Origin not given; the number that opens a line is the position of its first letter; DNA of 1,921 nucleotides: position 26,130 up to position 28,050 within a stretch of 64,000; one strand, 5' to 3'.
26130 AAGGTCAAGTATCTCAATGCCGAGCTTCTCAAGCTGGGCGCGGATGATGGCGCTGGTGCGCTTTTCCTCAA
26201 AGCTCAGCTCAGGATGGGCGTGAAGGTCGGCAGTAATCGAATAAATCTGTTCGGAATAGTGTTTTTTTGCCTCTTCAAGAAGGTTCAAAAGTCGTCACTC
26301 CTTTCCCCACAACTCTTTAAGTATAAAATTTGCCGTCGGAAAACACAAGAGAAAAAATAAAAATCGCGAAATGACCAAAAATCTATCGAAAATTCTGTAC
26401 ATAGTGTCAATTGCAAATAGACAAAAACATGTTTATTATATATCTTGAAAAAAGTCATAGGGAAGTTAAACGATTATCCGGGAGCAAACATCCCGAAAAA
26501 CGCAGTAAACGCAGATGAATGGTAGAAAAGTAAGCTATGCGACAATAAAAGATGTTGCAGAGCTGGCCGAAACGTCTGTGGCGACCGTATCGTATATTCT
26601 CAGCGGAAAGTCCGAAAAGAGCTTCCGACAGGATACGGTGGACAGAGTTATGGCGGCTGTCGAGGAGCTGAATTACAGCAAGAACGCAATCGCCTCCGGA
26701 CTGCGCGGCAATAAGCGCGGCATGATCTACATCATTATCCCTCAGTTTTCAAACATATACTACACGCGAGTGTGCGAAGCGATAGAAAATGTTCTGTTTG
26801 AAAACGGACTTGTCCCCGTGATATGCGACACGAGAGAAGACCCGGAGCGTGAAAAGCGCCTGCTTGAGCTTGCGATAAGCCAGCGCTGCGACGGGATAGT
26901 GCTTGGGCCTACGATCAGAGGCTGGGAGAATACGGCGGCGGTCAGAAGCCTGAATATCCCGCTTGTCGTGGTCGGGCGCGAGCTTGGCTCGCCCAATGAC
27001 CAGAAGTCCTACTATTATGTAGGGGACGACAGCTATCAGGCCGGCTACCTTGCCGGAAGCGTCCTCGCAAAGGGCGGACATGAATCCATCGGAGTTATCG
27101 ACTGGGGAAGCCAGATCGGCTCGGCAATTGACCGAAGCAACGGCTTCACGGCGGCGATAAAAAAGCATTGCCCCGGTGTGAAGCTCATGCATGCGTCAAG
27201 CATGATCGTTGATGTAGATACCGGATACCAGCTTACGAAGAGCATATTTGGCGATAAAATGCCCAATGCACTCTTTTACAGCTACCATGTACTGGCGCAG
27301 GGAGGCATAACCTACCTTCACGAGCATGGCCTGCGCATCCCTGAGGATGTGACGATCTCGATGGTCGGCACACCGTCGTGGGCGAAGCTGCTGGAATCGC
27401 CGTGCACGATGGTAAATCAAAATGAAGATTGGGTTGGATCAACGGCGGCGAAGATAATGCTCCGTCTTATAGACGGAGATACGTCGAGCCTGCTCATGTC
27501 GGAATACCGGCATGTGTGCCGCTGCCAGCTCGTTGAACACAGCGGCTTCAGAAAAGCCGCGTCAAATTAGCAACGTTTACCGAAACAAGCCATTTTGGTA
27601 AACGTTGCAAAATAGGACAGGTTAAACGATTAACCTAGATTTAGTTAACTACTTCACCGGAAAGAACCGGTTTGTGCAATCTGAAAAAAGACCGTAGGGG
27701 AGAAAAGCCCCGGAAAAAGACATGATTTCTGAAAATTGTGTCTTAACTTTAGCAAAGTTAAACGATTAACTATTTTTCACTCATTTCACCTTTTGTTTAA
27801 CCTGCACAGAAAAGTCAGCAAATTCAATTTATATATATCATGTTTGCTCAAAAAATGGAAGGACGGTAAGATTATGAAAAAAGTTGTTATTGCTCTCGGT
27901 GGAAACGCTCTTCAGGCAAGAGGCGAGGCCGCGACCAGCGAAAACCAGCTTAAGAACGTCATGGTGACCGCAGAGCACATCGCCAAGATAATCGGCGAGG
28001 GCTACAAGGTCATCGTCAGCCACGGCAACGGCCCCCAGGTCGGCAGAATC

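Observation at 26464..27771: Three copies of a near-palindromic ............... box plus a perfect 12-bp inverted repeat frame the LacI-family regulator gene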

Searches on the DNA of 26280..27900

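Call 42: search_rna_families(source=window, start=26280, end=27900, threshold=evalue, max_evalue=1)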
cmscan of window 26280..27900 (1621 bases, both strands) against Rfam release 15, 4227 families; matches with E-value up to 1: 1.
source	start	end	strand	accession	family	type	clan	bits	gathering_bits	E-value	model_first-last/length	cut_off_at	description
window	27564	27612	-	RF03697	mir-722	Gene; miRNA;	-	22.9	81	0.17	1-67/67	no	mir-722 microRNA precursor family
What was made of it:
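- On Known riboswitch or leader RNA (Rfam): At E<=1 in 26280-27900 the only hit was a spurious miRNA-precursor match to the hairpin (call 42).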
